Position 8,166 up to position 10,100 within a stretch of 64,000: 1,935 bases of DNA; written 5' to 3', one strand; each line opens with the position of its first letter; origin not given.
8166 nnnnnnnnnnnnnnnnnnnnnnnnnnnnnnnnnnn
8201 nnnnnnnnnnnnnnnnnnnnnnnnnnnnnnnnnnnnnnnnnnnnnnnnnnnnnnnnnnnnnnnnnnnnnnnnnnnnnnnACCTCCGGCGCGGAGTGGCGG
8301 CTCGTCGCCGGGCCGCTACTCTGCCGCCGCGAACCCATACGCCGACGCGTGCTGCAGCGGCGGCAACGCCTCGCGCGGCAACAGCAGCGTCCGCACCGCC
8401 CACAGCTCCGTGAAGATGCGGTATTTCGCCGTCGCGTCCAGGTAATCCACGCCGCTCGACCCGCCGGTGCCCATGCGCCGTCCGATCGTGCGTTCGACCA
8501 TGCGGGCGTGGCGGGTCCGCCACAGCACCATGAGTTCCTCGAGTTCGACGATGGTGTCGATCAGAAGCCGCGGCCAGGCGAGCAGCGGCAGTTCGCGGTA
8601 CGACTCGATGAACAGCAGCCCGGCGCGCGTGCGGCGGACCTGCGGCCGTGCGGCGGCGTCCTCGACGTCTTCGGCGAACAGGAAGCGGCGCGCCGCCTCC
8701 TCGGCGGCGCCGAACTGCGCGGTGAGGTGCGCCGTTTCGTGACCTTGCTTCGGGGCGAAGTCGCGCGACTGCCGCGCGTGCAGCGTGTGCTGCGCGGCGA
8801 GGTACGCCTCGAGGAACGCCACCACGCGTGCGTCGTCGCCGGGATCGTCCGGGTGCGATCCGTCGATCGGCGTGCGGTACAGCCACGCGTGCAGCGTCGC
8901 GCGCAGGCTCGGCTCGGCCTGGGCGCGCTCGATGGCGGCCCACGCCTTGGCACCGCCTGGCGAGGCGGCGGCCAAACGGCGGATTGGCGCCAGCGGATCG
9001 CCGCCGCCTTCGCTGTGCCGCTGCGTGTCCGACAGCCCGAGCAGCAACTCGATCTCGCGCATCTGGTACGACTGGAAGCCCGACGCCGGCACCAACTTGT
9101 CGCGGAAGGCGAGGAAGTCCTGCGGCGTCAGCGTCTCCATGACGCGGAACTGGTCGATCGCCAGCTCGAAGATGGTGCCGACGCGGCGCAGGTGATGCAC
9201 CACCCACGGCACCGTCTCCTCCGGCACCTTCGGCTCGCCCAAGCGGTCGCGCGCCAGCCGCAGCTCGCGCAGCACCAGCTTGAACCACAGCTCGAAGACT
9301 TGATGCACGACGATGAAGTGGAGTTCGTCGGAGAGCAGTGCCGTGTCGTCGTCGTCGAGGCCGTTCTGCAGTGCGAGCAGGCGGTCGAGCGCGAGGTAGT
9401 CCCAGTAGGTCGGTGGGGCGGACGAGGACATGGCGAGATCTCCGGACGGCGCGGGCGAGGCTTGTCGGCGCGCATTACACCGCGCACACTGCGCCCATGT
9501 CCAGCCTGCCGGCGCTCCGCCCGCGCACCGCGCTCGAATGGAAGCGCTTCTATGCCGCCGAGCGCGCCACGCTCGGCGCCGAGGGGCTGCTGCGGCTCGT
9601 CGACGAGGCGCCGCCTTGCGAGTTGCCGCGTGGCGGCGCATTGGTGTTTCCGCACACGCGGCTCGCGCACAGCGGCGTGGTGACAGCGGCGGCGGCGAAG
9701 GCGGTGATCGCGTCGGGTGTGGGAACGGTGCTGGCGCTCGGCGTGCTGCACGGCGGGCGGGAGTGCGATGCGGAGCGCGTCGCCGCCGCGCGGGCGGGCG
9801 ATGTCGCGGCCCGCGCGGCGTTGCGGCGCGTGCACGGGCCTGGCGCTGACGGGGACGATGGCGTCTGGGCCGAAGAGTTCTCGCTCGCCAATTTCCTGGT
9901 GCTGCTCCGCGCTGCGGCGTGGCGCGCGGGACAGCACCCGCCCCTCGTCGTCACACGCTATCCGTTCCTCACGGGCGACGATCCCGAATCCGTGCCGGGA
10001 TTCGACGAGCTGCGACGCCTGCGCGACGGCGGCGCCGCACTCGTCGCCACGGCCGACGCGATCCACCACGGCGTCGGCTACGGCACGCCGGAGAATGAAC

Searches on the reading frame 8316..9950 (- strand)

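Call 54: search_protein_families(library=pfam, proteins=[window:8316-9950:-], max_evalue=0.001)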
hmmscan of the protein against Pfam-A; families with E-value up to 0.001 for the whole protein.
window:8316-9950:- (544 aa): 1 family
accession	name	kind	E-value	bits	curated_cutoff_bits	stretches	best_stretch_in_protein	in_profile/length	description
PF03301.18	Trp_dioxygenase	-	2.9e-57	195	34.9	1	177-523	12-346/346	Tryptophan 2,3-dioxygenase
